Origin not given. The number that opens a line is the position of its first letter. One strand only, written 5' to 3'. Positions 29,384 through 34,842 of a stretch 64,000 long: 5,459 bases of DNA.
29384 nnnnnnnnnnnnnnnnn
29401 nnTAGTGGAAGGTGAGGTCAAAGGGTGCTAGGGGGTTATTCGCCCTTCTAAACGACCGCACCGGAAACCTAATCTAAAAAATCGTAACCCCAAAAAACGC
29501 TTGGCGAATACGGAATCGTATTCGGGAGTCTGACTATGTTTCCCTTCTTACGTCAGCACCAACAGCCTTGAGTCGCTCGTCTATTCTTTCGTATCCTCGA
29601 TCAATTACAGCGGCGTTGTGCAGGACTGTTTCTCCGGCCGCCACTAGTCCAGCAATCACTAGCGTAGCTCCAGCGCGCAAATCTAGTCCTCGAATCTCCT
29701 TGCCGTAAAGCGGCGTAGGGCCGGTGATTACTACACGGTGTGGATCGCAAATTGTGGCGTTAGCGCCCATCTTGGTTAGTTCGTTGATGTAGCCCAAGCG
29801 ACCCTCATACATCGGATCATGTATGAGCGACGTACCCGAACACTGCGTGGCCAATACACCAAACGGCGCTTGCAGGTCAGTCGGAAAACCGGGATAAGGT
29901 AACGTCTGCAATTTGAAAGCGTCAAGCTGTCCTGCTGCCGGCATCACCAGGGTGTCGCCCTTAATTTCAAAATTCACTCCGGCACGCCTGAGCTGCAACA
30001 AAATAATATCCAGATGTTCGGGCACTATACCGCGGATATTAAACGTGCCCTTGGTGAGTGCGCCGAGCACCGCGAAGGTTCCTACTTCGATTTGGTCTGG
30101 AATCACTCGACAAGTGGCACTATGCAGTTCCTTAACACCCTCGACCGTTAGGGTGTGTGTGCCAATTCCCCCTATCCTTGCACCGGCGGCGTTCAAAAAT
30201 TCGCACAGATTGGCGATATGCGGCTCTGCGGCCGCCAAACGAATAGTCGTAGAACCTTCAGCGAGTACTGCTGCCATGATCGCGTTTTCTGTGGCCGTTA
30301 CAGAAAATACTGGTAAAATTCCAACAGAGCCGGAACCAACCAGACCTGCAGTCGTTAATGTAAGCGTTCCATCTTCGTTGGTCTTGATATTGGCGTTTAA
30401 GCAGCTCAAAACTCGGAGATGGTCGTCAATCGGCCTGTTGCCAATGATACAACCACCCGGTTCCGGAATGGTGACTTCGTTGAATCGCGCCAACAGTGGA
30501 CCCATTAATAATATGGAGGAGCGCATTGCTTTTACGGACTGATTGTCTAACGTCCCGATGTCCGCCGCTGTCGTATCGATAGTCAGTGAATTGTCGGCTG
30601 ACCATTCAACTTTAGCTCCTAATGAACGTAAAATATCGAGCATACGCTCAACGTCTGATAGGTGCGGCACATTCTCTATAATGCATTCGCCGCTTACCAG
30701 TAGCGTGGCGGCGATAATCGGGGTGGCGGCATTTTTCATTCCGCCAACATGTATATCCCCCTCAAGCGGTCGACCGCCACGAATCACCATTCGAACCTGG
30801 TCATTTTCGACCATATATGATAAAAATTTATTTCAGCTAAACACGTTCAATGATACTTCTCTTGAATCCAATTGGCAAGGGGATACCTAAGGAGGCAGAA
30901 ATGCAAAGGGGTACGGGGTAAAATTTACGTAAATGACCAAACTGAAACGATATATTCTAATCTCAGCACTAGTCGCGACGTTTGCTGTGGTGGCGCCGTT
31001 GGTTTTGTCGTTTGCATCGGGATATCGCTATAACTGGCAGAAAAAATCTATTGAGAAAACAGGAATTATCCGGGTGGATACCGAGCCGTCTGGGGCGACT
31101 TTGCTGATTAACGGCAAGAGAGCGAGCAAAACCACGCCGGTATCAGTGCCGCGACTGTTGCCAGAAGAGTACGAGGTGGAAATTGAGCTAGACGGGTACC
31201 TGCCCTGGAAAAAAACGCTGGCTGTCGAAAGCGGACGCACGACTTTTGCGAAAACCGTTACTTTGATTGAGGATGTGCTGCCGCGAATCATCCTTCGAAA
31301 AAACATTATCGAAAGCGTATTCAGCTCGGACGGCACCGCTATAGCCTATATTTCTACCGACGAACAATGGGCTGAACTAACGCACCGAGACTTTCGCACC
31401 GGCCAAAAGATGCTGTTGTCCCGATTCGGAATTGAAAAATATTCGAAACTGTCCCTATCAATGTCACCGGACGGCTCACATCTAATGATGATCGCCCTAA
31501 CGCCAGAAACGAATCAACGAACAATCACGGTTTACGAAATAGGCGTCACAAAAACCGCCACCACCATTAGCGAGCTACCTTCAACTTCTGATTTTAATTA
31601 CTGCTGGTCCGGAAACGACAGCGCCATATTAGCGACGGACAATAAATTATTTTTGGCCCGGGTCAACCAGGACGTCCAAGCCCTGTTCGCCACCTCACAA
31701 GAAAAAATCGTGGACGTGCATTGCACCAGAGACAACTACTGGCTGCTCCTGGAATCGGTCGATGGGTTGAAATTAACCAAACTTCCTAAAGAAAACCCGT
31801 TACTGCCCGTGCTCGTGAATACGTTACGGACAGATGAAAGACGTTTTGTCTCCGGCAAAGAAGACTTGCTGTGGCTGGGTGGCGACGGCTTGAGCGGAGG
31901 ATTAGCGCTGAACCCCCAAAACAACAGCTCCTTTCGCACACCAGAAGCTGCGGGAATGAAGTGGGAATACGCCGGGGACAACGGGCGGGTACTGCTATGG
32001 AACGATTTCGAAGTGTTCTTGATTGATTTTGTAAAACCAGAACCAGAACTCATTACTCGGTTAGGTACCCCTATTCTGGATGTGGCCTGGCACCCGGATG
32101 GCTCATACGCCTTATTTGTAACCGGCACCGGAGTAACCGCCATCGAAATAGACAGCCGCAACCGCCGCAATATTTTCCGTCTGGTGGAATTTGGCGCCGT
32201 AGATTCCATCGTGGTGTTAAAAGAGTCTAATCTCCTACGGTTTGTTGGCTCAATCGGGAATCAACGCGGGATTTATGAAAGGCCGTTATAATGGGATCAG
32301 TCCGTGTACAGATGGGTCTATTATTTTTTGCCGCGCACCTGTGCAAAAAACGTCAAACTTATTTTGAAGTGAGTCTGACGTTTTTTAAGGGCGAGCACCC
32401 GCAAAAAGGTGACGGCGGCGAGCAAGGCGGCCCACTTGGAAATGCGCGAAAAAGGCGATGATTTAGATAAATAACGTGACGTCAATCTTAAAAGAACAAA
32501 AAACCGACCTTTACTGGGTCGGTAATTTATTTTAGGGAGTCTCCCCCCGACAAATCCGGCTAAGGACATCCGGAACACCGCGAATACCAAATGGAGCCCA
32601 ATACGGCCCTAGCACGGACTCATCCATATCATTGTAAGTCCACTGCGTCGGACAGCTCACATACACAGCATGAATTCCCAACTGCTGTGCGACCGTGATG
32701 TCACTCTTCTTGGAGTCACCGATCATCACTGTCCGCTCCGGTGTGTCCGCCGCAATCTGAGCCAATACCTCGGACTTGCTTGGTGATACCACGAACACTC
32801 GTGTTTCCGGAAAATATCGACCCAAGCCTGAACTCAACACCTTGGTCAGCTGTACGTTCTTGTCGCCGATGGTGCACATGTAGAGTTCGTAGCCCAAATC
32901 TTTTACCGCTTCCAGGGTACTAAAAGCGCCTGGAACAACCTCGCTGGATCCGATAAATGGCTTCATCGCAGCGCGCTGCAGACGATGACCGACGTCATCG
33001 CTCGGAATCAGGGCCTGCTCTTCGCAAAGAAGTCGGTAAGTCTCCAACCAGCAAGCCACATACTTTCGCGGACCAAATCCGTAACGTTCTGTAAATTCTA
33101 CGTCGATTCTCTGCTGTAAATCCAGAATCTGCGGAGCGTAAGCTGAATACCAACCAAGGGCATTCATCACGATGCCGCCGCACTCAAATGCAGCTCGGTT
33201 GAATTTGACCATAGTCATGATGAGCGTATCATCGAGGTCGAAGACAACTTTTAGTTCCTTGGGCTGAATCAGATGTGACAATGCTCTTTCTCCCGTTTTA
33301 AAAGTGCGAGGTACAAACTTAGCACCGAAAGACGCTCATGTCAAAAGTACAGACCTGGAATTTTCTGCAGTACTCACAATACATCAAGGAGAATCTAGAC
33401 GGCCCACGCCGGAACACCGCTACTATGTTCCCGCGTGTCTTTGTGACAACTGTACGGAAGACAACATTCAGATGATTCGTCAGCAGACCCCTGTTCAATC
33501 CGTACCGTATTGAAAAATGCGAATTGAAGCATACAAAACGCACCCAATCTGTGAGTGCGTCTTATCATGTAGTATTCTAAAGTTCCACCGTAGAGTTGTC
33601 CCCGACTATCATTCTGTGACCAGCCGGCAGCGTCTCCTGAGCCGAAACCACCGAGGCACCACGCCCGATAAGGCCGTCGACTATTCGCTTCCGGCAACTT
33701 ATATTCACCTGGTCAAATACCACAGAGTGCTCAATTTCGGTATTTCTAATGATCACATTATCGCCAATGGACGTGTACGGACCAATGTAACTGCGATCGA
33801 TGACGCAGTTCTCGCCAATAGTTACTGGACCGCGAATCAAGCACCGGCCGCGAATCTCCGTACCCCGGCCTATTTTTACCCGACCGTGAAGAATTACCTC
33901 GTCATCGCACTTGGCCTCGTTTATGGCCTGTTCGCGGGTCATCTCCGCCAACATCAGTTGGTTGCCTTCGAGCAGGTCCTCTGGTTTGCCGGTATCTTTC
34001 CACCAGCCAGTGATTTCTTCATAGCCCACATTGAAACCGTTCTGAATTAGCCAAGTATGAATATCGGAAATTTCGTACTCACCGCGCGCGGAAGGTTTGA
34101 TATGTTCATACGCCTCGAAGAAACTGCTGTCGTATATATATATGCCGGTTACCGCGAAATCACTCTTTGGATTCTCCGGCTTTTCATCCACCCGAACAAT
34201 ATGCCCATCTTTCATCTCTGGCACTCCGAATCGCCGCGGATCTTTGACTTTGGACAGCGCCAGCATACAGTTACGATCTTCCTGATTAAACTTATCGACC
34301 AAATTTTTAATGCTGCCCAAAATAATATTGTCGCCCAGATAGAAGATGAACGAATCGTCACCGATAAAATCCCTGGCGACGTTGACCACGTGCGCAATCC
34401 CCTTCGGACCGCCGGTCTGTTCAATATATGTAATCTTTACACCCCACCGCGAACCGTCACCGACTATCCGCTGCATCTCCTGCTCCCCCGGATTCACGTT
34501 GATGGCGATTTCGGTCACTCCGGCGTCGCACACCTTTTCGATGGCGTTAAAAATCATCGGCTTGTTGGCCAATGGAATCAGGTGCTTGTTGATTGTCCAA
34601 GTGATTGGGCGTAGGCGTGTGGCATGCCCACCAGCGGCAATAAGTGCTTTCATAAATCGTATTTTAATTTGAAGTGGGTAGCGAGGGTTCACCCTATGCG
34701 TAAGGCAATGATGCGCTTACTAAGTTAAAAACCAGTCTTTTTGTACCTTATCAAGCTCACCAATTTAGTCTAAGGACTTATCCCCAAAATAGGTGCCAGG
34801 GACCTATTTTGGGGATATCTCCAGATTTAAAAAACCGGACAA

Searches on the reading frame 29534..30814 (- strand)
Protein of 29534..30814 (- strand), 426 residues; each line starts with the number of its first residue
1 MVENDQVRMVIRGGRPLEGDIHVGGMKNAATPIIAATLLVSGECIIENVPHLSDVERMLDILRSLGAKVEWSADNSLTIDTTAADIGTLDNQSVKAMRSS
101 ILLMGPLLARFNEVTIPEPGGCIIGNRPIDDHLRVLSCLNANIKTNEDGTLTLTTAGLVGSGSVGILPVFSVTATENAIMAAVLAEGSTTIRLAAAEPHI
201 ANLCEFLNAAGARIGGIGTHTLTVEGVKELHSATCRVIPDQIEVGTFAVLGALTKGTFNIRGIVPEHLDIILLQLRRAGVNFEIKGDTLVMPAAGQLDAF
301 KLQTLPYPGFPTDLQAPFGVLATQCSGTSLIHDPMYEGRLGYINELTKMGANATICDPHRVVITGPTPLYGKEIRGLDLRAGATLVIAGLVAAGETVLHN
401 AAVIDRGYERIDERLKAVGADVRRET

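Call 47: search_protein_families(library=pfam, proteins=[window:29534-30814:-], max_evalue=0.001)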
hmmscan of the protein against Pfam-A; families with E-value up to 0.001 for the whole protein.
window:29534-30814:- (426 aa): 1 family
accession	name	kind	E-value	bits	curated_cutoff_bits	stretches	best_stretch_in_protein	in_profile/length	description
PF00275.25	EPSP_synthase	-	1.3e-77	261.7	22.8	1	12-415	2-417/417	EPSP synthase (3-phosphoshikimate 1-carboxyvinyltransferase)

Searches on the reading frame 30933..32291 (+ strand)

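Call 47: search_protein_families(library=pfam, proteins=[window:30933-32291:+], max_evalue=0.001)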
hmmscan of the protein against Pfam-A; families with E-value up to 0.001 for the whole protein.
window:30933-32291:+ (452 aa): 2 families
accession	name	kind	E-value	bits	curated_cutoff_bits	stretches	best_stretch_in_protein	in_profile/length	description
PF08308.17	PEGA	-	2.7e-10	40.4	20.8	1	44-104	2-61/71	PEGA domain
PF07676.18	PD40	-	0.00077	19.8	20.9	0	124-142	10-28/38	WD40-like Beta Propeller Repeat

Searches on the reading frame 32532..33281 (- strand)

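Call 47: search_protein_families(library=pfam, proteins=[window:32532-33281:-], max_evalue=0.001)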
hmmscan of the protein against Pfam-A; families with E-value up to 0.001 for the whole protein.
window:32532-33281:- (249 aa): 3 families
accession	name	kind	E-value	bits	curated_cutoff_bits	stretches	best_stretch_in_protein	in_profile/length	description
PF00702.32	Hydrolase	-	1e-12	49.3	26.4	1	12-202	4-191/191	haloacid dehalogenase-like hydrolase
PF13419.12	HAD_2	-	1.4e-06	29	23.8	1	113-208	78-178/178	Haloacid dehalogenase-like hydrolase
PF13242.12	Hydrolase_like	-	2.8e-06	27.6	22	1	174-208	15-48/75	HAD-hyrolase-like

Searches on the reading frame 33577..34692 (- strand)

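Call 47: search_protein_families(library=pfam, proteins=[window:33577-34692:-], max_evalue=0.001)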
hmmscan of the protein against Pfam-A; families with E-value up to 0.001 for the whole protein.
window:33577-34692:- (371 aa): 4 families
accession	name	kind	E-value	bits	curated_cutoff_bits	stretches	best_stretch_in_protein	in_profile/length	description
PF00483.29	NTP_transferase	-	8.7e-50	170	21.2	1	15-247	1-242/245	Nucleotidyl transferase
PF25084.1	LbH_EIF2B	-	5.2e-09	36.5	54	1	269-350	7-83/105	EIF2B subunit epsilon LbH domain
PF00132.30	Hexapep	-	5.8e-09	35.7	27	2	290-317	2-30/36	Bacterial transferase hexapeptide (six repeats)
PF12804.13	NTP_transf_3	-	5.9e-07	30.2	27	1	16-143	1-119/160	MobA-like NTP transferase domain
